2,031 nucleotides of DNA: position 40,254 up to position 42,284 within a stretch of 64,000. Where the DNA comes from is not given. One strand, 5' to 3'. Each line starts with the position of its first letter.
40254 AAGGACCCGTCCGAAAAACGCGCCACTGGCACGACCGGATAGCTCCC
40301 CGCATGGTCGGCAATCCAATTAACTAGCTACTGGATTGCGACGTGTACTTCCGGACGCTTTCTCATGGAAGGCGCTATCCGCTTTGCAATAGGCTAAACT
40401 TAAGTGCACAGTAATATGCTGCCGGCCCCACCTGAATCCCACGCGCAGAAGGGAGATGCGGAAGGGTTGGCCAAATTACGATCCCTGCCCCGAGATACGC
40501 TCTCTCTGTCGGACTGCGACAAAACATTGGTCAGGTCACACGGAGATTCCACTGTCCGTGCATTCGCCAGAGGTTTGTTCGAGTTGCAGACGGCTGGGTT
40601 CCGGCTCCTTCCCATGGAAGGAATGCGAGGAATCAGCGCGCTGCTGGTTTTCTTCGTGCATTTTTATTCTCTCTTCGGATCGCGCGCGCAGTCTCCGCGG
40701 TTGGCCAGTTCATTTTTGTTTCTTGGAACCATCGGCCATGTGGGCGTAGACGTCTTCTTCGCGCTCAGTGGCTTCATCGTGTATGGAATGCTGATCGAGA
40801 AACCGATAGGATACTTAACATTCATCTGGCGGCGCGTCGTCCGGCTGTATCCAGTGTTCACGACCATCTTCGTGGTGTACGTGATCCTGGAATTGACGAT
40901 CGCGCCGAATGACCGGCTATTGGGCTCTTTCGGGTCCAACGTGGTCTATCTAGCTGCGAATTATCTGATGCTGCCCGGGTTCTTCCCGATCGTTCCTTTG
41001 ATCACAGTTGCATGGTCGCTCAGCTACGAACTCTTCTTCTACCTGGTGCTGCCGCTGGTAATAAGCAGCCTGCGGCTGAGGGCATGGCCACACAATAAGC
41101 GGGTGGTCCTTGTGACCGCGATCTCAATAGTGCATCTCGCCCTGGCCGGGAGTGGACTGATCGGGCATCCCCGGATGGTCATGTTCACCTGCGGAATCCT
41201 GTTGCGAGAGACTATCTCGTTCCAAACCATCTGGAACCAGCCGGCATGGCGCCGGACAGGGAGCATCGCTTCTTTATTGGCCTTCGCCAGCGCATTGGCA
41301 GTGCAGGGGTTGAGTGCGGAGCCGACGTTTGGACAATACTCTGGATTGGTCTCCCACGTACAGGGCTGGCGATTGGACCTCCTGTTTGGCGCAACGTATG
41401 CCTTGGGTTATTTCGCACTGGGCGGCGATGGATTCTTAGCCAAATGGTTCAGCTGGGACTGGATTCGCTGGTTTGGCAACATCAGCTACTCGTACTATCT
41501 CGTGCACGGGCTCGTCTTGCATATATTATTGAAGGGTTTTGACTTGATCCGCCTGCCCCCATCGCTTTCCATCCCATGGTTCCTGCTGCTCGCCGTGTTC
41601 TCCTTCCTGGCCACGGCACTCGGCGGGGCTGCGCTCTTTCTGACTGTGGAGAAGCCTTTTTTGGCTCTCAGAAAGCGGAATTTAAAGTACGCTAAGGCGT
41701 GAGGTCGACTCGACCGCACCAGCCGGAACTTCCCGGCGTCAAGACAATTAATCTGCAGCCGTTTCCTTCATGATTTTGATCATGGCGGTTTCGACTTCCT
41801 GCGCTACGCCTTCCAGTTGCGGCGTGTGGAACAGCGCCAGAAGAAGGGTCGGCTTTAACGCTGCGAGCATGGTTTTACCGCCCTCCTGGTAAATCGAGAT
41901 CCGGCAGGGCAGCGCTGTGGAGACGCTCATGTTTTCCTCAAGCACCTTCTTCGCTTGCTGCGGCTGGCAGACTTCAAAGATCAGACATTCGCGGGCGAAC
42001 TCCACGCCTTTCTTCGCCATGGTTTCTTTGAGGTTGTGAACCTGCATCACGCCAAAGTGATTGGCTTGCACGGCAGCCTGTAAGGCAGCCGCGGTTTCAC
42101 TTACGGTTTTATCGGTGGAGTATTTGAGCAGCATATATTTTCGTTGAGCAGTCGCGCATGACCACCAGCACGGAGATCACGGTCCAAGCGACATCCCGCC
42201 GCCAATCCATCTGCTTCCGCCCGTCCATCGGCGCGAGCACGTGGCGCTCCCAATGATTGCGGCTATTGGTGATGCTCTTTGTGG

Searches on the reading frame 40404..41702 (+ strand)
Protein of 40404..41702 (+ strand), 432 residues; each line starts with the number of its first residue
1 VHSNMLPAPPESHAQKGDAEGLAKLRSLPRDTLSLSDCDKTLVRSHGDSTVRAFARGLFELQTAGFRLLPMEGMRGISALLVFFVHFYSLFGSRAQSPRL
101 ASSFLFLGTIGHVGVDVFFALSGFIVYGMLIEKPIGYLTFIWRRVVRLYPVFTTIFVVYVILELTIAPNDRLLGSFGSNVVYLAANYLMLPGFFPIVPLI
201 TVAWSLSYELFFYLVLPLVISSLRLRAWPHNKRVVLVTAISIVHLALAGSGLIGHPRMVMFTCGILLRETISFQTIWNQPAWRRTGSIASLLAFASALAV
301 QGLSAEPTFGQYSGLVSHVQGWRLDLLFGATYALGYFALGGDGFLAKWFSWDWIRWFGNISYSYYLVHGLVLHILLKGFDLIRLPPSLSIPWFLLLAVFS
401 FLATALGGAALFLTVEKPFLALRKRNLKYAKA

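Call 13: search_protein_families(library=pfam, proteins=[window:40404-41702:+], max_evalue=0.00001)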
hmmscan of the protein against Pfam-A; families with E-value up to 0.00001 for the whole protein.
window:40404-41702:+ (432 aa): 1 family
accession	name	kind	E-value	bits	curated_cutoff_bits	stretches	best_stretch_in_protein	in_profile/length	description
PF01757.29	Acyl_transf_3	-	1.2e-29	103.8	31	1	72-405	5-322/326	Acyltransferase domain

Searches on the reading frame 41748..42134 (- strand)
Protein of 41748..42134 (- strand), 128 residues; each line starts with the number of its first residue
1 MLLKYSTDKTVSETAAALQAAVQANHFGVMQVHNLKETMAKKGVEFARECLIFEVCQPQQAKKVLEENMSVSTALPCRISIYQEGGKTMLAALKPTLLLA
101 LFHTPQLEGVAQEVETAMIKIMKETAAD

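Call 13: search_protein_families(library=pfam, proteins=[window:41748-42134:-], max_evalue=0.00001)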
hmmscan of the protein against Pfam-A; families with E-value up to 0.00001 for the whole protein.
window:41748-42134:- (128 aa): 1 family
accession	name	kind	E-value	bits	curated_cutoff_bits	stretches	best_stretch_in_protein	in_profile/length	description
PF03625.19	DUF302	-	6.2e-19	68.1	23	1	34-95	2-63/63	Domain of unknown function DUF302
